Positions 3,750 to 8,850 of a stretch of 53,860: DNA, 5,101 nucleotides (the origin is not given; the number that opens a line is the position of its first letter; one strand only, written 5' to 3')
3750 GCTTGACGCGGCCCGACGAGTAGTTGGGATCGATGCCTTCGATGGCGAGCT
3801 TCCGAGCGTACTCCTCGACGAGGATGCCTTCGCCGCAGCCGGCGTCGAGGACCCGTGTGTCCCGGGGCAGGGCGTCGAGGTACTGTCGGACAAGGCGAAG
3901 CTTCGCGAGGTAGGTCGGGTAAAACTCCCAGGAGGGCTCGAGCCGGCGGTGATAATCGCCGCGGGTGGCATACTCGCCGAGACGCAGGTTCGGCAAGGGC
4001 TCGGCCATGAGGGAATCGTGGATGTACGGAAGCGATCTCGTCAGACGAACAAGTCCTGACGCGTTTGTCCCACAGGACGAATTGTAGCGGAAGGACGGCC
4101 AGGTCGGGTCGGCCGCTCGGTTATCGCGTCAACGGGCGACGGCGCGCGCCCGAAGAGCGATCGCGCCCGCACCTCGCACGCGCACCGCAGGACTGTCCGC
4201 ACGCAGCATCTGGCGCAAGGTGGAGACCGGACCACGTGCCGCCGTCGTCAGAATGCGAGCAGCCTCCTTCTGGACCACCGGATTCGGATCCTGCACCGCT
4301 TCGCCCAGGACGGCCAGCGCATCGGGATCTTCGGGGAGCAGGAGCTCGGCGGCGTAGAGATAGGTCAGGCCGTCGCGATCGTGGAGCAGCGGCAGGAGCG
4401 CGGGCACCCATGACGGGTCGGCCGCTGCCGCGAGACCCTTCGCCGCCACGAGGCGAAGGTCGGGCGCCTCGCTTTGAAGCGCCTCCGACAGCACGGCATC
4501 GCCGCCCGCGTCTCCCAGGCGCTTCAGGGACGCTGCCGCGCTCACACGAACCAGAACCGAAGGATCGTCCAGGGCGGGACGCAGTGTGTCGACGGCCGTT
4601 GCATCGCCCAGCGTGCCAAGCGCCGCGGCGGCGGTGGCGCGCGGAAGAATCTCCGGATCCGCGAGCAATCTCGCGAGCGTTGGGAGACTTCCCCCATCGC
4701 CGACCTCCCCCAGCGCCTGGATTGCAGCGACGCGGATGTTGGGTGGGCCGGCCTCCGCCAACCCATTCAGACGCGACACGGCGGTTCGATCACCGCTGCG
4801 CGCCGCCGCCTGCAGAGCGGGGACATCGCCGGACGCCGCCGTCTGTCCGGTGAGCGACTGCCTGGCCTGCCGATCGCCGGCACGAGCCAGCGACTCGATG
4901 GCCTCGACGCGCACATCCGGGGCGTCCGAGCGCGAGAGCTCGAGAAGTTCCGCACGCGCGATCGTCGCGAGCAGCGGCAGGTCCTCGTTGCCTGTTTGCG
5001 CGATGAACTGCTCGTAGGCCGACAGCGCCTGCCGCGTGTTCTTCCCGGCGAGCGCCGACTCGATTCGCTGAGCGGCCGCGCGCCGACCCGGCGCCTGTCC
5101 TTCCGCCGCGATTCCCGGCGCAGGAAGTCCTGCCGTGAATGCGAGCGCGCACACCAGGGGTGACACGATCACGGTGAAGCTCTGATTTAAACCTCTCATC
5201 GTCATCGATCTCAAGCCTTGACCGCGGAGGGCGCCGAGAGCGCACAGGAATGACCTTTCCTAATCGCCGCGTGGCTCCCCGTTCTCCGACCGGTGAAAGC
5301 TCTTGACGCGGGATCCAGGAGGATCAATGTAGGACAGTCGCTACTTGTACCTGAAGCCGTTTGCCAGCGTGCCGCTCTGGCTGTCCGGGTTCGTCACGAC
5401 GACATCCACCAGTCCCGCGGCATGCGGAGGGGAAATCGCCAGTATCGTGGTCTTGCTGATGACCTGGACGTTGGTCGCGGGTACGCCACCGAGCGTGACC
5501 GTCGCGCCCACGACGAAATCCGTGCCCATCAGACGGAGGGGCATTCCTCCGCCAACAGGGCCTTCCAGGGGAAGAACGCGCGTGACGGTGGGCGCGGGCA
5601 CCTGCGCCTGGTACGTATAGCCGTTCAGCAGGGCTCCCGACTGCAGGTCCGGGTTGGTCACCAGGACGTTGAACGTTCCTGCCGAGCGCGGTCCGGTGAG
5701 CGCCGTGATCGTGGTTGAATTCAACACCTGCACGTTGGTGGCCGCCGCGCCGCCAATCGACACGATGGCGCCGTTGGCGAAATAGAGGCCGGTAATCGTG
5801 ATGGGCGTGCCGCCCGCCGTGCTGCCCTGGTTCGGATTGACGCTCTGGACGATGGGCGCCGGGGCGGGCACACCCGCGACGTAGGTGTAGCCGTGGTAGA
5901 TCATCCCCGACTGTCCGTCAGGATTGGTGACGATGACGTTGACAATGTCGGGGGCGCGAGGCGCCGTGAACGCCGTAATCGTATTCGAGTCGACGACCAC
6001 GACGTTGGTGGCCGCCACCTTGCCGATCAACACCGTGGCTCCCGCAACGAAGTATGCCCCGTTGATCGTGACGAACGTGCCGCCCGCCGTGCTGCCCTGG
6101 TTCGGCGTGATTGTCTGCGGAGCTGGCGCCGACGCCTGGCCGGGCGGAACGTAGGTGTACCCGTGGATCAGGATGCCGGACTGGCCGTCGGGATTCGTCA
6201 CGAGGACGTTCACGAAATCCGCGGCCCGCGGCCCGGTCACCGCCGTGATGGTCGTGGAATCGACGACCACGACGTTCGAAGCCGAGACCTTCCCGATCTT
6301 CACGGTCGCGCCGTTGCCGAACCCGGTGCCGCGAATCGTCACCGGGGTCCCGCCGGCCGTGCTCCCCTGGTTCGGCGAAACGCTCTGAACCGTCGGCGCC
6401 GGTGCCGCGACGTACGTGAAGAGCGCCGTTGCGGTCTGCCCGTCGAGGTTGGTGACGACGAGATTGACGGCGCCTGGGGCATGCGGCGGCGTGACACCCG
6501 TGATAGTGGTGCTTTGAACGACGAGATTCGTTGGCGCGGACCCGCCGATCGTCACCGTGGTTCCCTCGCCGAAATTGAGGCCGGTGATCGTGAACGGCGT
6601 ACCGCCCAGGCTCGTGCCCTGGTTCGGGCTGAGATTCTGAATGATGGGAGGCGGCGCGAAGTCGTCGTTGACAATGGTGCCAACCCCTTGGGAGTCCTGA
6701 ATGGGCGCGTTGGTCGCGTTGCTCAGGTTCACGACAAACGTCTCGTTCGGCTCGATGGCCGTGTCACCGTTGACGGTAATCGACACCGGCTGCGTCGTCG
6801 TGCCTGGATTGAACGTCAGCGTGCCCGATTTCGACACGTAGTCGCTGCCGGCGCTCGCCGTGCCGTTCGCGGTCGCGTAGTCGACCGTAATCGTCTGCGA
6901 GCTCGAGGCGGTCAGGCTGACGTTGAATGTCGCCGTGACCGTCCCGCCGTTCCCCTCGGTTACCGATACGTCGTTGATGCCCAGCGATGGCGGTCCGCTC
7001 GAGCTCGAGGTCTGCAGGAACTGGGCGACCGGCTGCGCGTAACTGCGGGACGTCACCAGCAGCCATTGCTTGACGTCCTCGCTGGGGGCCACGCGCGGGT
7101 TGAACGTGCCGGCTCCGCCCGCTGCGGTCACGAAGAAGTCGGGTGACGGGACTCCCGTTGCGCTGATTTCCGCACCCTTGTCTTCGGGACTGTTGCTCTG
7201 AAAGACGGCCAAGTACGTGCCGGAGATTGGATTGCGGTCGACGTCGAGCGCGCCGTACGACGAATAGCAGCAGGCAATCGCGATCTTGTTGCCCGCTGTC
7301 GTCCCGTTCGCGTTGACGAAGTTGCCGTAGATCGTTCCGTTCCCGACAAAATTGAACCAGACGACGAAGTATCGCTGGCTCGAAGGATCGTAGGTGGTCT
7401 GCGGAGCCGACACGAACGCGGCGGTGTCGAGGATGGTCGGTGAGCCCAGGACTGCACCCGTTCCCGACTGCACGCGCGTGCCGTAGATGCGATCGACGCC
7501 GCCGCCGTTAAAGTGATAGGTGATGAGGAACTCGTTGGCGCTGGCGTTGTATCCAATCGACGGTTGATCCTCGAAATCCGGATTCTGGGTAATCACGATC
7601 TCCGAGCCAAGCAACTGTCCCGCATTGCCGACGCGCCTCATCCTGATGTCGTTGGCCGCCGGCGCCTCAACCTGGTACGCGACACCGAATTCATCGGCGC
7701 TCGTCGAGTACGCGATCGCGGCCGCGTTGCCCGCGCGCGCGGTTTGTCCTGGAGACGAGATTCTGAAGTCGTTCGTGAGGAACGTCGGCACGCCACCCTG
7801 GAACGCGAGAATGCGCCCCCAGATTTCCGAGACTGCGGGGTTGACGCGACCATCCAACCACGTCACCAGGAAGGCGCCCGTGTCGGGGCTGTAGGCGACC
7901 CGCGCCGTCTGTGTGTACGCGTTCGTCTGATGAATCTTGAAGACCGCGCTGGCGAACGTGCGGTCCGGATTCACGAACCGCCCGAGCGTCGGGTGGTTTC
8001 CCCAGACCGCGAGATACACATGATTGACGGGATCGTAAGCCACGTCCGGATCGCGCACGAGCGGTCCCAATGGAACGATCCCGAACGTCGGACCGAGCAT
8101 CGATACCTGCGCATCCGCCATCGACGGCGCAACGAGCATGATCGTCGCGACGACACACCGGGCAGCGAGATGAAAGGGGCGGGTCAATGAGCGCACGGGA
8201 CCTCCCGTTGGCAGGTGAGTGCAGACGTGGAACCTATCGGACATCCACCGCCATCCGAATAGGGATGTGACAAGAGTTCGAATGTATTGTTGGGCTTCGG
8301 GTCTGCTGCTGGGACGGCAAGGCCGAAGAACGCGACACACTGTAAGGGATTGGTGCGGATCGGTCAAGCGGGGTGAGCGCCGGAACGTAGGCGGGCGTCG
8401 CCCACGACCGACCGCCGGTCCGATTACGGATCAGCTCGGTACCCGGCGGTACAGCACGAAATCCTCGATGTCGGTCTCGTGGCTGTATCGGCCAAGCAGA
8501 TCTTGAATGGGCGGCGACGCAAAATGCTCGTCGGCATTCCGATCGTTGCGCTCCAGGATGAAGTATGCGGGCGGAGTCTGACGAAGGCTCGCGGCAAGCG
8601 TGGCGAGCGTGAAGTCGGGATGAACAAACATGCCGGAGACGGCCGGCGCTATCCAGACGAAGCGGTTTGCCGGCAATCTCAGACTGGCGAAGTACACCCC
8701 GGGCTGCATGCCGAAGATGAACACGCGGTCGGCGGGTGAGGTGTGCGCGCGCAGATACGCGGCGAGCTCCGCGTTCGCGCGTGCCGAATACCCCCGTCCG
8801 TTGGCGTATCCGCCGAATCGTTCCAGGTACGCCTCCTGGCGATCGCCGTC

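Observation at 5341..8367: Secreted repeat/Calx-beta/5xIPT protein embedded in the glycan operon as a candidate glycoprotein substrate or surface-layer component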

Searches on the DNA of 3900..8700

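Call 92: search_rna_families(source=window, start=3900, end=8700, threshold=evalue, max_evalue=1)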
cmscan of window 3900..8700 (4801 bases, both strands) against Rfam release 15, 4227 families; matches with E-value up to 1: 0.
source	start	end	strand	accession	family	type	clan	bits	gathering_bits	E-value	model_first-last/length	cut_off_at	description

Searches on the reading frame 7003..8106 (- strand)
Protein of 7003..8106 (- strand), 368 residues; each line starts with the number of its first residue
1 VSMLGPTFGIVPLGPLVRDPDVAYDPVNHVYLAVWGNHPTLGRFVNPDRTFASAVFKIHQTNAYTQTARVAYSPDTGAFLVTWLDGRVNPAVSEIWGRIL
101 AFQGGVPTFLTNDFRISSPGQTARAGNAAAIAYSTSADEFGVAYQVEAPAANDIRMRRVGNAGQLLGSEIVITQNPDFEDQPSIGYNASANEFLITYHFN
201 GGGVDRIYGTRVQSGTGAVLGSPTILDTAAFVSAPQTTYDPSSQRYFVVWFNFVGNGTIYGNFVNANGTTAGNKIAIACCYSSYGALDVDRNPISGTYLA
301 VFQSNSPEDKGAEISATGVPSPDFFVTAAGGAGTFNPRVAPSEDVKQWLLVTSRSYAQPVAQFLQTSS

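Call 13: search_solved_structures(query=window:7003-8106:-, max_evalue=10)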
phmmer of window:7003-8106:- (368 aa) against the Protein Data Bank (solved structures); distinct sequences matched with E-value up to 10: 0.

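Call 21: search_protein_representatives(protein=window:7003-8106:-)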
Query: 368 residues. Proteins with E-value up to 0.001 (for the whole library): 2750; up to 1e-10: 1145; up to 1e-30: 166. The best 150 are listed.
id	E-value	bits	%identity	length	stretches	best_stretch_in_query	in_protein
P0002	1.8e-244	826.9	100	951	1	1-368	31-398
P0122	2.4e-76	273.8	43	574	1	6-366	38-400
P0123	9.2e-76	271.8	44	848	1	4-367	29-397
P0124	2.5e-69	250.7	40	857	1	3-365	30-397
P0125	4.1e-64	233.5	35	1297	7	104-285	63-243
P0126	8.5e-64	232.5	42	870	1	2-363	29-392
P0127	4.3e-62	226.9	44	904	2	166-367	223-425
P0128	2.1e-61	224.6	41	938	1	2-367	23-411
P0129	1.2e-59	218.8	30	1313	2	16-360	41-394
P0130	3.1e-59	217.5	39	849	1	2-367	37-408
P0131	1.5e-58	215.2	40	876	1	3-366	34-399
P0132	2.6e-57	211.1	41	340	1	3-319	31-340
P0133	3.3e-57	210.8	40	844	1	3-365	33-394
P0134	5.3e-57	210.1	37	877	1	2-367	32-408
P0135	7.2e-57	209.7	32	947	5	64-282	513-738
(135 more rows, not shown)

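Call 39: find_encoding_contigs(protein=P0122, flank=10000, max_places=2)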
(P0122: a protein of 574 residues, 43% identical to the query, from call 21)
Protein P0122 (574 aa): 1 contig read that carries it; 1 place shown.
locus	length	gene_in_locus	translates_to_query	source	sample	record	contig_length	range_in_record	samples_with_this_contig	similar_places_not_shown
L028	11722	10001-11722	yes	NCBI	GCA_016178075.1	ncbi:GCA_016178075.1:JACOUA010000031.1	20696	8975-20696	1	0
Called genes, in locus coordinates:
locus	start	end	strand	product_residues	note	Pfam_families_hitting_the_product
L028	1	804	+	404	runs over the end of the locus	PF01075:Glyco_transf_9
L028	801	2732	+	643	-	PF20471:DUF6716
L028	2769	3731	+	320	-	PF01073:3Beta_HSD, PF01370:Epimerase, PF02719:Polysacc_synt_2, PF04321:RmlD_sub_bind, PF16363:GDP_Man_Dehyd, PF07993:NAD_binding_4, PF02719:Polysacc_synt_2 (weak)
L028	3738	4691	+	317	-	PF04055:Radical_SAM, PF13186:SPASM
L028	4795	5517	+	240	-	-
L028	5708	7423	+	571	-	-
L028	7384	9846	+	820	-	-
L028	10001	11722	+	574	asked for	PF18998:Flg_new_2 (weak)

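Call 43: search_protein_families(library=pfam, proteins=[window:7003-8106:-], max_evalue=10)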
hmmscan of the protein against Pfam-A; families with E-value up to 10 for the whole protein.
window:7003-8106:- (368 aa): 1 family
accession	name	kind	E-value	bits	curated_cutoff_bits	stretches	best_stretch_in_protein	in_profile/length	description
PF22839.2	DUF7015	-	0.0098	16.5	35.2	0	64-94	64-94/100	Domain of unknown function (DUF7015)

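Call 87: find_encoding_contigs(protein=P0133, flank=10000, max_places=2)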
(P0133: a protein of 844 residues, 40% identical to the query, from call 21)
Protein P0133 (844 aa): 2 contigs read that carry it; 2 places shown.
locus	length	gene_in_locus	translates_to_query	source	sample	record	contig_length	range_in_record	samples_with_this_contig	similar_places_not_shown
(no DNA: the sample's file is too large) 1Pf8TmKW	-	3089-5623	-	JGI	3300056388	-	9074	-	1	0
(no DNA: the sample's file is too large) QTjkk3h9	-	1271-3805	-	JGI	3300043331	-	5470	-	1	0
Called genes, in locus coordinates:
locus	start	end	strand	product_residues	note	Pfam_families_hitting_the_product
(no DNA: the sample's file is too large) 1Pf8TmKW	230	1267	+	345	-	PF13646:HEAT_2, PF02985:HEAT (faint), PF13646:HEAT_2, PF03130:HEAT_PBS (weak), PF13646:HEAT_2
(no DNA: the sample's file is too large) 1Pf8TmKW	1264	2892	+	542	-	PF13231:PMT_2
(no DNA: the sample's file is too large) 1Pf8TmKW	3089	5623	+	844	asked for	PF01833:TIG, PF20144:TIG_SUH (faint), PF01833:TIG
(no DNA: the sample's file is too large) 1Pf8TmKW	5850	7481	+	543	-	PF01943:Polysacc_synt, PF13440:Polysacc_synt_3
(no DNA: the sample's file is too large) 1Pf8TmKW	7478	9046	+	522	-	PF13231:PMT_2 (weak)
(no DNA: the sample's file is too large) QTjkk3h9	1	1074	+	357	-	?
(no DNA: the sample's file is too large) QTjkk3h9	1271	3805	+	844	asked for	PF01833:TIG, PF20144:TIG_SUH (faint), PF01833:TIG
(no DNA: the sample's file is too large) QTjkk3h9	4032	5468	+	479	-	?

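Call 106: search_protein_families(library=pfam, proteins=[L028:4795-5517:+, L028:5708-7423:+, L028:7384-9846:+], max_evalue=1)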
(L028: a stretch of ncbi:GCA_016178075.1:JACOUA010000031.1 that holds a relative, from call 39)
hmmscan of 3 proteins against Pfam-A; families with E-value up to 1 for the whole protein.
L028:4795-5517:+ (240 aa): 0 families

L028:5708-7423:+ (571 aa): 2 families
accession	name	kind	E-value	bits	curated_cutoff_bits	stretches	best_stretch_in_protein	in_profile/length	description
PF16822.11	ALGX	-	5.1e-05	23.5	26.5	1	438-564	21-133/268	SGNH hydrolase-like domain, acetyltransferase AlgX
PF00657.28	Lipase_GDSL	-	0.068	13.7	23.6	0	232-306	1-89/208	GDSL-like Lipase/Acylhydrolase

L028:7384-9846:+ (820 aa): 1 family
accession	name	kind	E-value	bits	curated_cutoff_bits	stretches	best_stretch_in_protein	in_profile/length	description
PF01564.23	Spermine_synth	-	0.011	15.7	22.9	1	317-446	7-128/186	Spermine/spermidine synthase domain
